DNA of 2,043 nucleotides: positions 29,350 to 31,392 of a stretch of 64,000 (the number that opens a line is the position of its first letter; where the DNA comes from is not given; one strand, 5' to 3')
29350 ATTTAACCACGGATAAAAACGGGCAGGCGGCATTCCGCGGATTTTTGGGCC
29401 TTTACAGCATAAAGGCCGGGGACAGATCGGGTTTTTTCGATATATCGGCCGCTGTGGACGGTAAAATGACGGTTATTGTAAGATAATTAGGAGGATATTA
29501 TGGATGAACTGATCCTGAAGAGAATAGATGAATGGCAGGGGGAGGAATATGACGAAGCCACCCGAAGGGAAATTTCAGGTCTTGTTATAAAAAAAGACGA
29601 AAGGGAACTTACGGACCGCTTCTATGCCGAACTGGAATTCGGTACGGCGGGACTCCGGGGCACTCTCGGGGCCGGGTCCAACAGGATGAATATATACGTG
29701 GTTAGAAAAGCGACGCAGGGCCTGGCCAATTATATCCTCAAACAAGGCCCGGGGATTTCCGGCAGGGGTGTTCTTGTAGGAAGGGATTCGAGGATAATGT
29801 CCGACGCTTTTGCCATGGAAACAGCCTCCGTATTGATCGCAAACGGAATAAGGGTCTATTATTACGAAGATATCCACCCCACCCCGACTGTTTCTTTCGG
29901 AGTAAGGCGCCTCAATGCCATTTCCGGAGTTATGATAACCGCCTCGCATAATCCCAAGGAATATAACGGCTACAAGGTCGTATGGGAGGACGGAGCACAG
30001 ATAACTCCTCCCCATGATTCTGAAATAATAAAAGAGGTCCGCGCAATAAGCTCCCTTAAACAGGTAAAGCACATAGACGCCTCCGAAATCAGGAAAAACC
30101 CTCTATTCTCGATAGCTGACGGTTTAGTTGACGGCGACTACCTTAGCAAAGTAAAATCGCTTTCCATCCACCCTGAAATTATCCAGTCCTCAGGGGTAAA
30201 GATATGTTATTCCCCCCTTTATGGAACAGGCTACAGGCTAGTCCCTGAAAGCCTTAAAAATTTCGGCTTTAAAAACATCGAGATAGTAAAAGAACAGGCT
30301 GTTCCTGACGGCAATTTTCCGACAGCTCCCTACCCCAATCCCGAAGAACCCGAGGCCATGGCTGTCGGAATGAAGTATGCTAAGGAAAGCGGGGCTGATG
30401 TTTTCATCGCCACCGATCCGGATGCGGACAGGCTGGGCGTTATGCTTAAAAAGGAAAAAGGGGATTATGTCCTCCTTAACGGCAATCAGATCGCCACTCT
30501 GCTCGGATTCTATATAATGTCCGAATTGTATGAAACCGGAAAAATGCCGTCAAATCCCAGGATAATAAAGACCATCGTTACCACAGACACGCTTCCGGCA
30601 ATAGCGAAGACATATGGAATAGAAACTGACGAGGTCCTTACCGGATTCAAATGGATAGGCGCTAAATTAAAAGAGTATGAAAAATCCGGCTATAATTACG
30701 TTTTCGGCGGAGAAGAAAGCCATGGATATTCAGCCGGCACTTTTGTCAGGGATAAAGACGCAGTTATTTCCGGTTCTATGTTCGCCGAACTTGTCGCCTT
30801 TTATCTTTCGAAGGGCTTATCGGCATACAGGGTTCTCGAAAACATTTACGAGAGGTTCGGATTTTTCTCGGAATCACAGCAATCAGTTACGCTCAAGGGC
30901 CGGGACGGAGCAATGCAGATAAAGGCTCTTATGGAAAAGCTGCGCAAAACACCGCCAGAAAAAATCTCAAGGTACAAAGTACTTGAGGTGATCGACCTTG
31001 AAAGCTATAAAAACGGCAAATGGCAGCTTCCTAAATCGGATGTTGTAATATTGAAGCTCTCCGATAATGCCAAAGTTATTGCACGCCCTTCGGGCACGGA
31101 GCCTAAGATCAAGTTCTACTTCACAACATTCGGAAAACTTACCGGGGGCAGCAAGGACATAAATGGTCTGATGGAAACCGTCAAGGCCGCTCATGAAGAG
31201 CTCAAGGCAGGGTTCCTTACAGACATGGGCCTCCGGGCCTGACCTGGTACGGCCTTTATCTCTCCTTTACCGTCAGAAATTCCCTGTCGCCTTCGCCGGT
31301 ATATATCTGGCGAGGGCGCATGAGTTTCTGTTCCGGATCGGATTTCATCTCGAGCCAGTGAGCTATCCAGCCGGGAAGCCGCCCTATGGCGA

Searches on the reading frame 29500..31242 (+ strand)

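Call 58: search_protein_families(library=pfam, proteins=[L100:3928-4599:+, L100:7612-8121:+, L100:182-1147:-], max_evalue=0.01)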
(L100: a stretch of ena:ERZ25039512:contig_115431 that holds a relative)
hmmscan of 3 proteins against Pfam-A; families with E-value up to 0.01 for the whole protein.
L100:3928-4599:+ (223 aa): 1 family
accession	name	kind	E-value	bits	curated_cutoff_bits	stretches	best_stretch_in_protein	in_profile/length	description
PF15333.11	TAF1D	-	0.0077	16.4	27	0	146-194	18-67/215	TATA box-binding protein-associated factor 1D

L100:7612-8121:+ (169 aa): 0 families

L100:182-1147:- (321 aa): 4 families
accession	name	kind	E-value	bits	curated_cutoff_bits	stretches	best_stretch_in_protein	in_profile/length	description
PF00589.27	Phage_integrase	-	3.6e-34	118.5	27.1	1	175-321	3-156/172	Phage integrase family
PF13495.12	Phage_int_SAM_4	-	1.3e-15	58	27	1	84-157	8-82/85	Phage integrase, N-terminal SAM-like domain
PF02899.23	Phage_int_SAM_1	-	0.00013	22.6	22.3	1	88-150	12-76/83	Phage integrase, N-terminal SAM-like domain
PF03085.20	RAP-1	-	0.0088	16.1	25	0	99-189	125-214/244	Rhoptry-associated protein 1 (RAP-1)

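Call 86: search_protein_families(library=ncbifam, proteins=[window:29500-31242:+], max_evalue=1e-10)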
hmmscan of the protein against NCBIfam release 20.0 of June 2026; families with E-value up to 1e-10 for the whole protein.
window:29500-31242:+ (580 aa): 7 families
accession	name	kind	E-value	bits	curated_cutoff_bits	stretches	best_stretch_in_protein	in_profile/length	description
TIGR03990.1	Arch_GlmM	equivalog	2.9e-52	178.1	439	1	47-538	4-422/444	phosphoglucosamine mutase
TIGR01455.1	glmM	equivalog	3.2e-29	101.9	447.55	1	47-410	1-328/442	phosphoglucosamine mutase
TIGR01132.1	pgm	equivalog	1.3e-25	89.9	778.05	1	43-544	38-524/546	phosphoglucomutase (alpha-D-glucose-1,6-bisphosphate-dependent)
NF007088.0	PRK09542.1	equivalog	1.4e-18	67.1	618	1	87-454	45-373/456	phosphomannomutase/phosphoglucomutase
NF046027.1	PhglucPhmanMutPgmG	equivalog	2.8e-17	62.5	600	1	87-342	43-272/460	phosphoglucomutase/phosphomannomutase PgmG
NF005737.0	PRK07564.1-1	equivalog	3.8e-17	62.1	378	1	42-536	11-491/543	alpha-D-glucose phosphate-specific phosphoglucomutase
NF011943.0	PRK15414.1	subfamily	8.8e-17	61.2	801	1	88-433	38-356/456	phosphomannomutase CpsG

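Call 102: search_protein_families(library=phrogs, proteins=[L100:3928-4599:+, L100:7612-8121:+], max_evalue=0.001)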
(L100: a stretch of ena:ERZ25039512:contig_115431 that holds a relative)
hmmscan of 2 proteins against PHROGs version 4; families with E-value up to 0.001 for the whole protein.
L100:3928-4599:+ (223 aa): 4 families
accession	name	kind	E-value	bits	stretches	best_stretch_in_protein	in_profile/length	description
phrog_11233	-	DNA, RNA and nucleotide metabolism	3.1e-34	119.7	1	4-120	3-120/297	replication initiation protein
phrog_6493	-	DNA, RNA and nucleotide metabolism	5.2e-15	56.5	1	9-174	16-180/261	DnaD-like helicase loader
phrog_428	-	DNA, RNA and nucleotide metabolism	2.4e-09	37.9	1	27-186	116-241/455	replication initiation protein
phrog_678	-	DNA, RNA and nucleotide metabolism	9.2e-05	23.1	1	29-180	66-186/346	replication initiation O-like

L100:7612-8121:+ (169 aa): 0 families
